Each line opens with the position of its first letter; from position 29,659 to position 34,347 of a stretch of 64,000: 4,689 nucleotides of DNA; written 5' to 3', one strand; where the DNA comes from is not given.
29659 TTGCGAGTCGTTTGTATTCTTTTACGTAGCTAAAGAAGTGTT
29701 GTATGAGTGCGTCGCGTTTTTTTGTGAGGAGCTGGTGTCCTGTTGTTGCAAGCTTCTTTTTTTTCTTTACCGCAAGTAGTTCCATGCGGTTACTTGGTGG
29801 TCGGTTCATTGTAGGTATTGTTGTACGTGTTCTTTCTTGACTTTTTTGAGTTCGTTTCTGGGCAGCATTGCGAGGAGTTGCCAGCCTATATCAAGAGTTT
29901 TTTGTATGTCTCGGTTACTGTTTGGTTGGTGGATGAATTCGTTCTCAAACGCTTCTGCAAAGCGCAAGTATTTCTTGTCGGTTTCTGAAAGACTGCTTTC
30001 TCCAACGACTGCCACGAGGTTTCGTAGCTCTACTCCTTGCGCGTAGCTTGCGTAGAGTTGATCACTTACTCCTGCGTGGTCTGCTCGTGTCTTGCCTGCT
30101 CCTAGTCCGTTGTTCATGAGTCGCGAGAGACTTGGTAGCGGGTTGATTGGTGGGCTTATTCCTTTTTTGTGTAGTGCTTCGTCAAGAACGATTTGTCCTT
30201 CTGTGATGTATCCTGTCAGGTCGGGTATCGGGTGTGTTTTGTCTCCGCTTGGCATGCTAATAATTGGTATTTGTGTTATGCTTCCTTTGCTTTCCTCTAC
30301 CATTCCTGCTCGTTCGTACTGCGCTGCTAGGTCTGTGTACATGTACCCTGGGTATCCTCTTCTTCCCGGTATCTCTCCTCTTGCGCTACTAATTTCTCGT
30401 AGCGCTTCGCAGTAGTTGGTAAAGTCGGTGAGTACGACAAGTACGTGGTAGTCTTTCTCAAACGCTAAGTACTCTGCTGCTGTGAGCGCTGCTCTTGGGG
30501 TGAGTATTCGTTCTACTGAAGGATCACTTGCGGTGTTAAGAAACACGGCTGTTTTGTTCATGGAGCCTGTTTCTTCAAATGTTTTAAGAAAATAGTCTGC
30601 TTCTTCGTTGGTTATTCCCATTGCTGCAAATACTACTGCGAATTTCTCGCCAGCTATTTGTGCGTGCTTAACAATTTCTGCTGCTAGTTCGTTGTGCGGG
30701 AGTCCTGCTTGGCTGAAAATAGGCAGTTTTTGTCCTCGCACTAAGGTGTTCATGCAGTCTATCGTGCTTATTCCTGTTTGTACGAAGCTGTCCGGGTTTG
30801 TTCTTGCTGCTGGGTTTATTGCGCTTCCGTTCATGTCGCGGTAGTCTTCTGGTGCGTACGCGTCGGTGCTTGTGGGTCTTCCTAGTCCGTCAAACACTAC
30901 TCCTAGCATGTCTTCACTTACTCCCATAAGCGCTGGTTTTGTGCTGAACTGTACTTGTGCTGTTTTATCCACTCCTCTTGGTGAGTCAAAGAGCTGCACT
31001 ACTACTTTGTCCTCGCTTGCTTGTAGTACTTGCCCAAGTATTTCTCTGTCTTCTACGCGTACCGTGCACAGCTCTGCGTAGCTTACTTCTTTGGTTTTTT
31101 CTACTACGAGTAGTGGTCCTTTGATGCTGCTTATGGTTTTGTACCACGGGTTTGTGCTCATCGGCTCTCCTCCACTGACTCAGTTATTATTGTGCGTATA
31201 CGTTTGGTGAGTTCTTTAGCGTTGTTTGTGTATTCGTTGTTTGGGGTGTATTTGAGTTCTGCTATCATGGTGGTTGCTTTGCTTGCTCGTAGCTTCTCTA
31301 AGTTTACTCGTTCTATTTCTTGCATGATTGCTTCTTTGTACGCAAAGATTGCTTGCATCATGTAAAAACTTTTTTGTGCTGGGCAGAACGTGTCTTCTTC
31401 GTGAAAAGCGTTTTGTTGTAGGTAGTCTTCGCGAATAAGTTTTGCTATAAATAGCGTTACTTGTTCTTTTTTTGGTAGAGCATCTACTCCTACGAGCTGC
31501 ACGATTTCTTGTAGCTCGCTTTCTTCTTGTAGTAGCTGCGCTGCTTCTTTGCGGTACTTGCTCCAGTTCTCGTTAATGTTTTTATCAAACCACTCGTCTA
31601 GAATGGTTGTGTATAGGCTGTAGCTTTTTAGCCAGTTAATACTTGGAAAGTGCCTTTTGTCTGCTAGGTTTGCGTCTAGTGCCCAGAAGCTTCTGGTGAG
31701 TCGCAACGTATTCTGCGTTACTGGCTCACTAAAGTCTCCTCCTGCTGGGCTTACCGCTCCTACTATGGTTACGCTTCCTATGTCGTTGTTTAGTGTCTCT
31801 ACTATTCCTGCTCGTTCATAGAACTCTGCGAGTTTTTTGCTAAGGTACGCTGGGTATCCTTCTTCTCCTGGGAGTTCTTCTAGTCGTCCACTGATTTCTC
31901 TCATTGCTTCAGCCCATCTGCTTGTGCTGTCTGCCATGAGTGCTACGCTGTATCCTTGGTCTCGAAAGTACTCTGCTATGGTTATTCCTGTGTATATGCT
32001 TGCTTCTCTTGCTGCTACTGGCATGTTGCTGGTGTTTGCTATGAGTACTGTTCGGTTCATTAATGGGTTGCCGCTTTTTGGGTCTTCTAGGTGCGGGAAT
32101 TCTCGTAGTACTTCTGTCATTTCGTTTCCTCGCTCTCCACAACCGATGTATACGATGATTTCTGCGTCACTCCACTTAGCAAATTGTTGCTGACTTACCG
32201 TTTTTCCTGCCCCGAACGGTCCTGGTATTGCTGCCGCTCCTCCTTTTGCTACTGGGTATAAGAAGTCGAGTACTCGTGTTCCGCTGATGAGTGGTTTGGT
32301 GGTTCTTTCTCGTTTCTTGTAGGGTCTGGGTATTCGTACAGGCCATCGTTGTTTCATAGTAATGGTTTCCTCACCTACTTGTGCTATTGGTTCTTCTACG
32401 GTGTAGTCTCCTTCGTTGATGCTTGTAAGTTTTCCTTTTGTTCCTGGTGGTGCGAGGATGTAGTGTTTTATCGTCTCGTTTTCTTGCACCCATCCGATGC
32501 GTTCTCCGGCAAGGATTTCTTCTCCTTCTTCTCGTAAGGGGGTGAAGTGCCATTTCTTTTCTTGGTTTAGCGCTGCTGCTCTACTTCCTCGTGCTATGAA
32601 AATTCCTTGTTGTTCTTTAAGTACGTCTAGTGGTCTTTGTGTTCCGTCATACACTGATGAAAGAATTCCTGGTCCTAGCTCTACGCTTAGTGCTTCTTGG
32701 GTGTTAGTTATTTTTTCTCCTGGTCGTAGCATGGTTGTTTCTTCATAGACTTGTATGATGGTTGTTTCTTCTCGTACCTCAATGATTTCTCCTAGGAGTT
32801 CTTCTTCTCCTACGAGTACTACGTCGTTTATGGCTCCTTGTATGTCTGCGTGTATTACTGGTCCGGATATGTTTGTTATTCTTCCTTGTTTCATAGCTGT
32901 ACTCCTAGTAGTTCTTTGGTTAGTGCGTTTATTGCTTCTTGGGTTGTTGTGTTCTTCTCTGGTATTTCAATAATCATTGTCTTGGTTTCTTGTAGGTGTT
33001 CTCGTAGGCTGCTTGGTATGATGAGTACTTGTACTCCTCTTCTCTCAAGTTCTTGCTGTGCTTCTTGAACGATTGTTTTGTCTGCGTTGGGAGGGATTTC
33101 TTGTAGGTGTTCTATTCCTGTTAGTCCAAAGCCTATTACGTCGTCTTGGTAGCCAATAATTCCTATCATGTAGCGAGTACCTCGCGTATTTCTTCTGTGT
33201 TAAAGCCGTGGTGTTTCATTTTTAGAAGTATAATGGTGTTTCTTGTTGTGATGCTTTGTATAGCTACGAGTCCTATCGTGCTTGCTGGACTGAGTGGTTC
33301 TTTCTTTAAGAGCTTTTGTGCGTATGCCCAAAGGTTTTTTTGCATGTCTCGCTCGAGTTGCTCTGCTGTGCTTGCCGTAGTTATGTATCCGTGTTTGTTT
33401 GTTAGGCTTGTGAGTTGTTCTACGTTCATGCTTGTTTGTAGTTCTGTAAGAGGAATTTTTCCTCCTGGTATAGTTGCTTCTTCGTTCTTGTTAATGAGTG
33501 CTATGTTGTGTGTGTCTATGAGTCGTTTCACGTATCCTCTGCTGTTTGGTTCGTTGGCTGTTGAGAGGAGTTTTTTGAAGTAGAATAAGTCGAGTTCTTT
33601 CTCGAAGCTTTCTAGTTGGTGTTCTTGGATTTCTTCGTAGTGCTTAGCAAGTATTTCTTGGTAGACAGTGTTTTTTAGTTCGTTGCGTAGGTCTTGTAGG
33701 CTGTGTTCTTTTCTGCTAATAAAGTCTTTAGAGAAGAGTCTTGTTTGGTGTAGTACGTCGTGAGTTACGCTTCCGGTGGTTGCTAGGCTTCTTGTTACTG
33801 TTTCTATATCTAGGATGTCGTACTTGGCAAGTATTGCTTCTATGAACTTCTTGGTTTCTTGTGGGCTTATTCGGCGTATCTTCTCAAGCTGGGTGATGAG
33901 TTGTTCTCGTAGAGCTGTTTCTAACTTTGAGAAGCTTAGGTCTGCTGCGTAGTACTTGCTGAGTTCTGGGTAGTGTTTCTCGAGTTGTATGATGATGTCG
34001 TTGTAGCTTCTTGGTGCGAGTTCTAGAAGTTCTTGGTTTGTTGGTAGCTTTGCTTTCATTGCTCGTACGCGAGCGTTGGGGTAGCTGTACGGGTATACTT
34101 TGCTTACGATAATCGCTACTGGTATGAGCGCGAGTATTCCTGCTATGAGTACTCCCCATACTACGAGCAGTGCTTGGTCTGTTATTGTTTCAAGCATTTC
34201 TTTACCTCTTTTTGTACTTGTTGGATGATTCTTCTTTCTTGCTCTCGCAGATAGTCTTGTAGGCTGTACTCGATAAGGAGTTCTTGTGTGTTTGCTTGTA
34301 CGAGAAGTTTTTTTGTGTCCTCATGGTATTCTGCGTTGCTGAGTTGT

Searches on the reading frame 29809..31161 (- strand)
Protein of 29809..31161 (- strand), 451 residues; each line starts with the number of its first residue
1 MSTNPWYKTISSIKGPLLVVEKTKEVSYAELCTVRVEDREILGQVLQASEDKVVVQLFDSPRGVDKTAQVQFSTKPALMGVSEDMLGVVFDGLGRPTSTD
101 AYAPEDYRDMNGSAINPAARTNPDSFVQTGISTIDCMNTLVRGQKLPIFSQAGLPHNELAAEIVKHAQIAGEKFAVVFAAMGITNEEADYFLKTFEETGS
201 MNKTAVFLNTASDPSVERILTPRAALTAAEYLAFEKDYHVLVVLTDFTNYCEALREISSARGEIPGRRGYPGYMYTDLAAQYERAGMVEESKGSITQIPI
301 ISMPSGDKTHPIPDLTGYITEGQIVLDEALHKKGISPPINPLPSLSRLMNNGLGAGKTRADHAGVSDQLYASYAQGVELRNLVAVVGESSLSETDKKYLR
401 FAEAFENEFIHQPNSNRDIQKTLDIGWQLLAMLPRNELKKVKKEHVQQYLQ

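Call 23: search_protein_families(library=pfam, proteins=[window:29809-31161:-], max_evalue=0.001)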
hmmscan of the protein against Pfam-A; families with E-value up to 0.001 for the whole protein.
window:29809-31161:- (451 aa): 3 families
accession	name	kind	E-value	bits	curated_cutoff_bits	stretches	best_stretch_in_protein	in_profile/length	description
PF00006.31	ATP-synt_ab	-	9.6e-78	261.1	29.5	1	130-346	1-213/213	ATP synthase alpha/beta family, nucleotide-binding domain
PF22919.1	ATP-synt_VA_C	-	2.7e-32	111.3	24.7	1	352-449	2-100/101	C-terminal domain of V and A type ATP synthase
PF02874.29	ATP-synt_ab_N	-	2.2e-13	51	20.9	1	10-72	1-67/69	ATP synthase alpha/beta family, beta-barrel domain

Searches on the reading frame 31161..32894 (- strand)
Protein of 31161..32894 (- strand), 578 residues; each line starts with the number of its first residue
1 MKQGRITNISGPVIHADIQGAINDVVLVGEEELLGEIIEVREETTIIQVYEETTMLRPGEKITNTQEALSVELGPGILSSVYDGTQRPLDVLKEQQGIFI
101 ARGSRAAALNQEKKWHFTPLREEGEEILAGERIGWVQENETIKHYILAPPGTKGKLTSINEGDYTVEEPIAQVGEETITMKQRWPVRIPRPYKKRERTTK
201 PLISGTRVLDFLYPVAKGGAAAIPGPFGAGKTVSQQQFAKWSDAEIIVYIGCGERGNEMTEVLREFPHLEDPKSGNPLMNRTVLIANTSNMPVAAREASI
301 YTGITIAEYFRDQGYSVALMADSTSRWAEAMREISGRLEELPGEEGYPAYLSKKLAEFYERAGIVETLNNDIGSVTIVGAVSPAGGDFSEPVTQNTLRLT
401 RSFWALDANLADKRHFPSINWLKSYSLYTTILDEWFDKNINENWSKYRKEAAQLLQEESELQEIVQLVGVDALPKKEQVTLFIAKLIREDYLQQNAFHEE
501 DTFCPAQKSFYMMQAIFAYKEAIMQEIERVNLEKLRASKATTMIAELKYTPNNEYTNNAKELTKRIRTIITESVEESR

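Call 24: search_protein_families(library=pfam, proteins=[window:31161-32894:-], max_evalue=0.001)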
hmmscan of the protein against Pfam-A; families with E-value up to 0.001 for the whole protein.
window:31161-32894:- (578 aa): 4 families
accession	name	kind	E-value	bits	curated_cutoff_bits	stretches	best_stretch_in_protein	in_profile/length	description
PF00006.31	ATP-synt_ab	-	3e-73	246.4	29.5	1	205-426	1-213/213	ATP synthase alpha/beta family, nucleotide-binding domain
PF22919.1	ATP-synt_VA_C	-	1.7e-25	89.4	24.7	1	433-522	1-88/101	C-terminal domain of V and A type ATP synthase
PF16886.11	ATP-synt_ab_Xtn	-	1.3e-24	86.2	25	1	107-187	2-88/88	ATPsynthase alpha/beta subunit barrel-sandwich domain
PF02874.29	ATP-synt_ab_N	-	7e-10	39.7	20.9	1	6-65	1-68/69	ATP synthase alpha/beta family, beta-barrel domain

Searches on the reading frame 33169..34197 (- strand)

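Call 24: search_protein_families(library=pfam, proteins=[window:33169-34197:-], max_evalue=0.001)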
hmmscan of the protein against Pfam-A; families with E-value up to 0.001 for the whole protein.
window:33169-34197:- (343 aa): 1 family
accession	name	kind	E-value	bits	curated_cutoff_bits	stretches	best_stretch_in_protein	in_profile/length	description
PF01992.21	vATP-synt_AC39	-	1.9e-36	126.5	29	1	41-339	2-338/339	ATP synthase (C/AC39) subunit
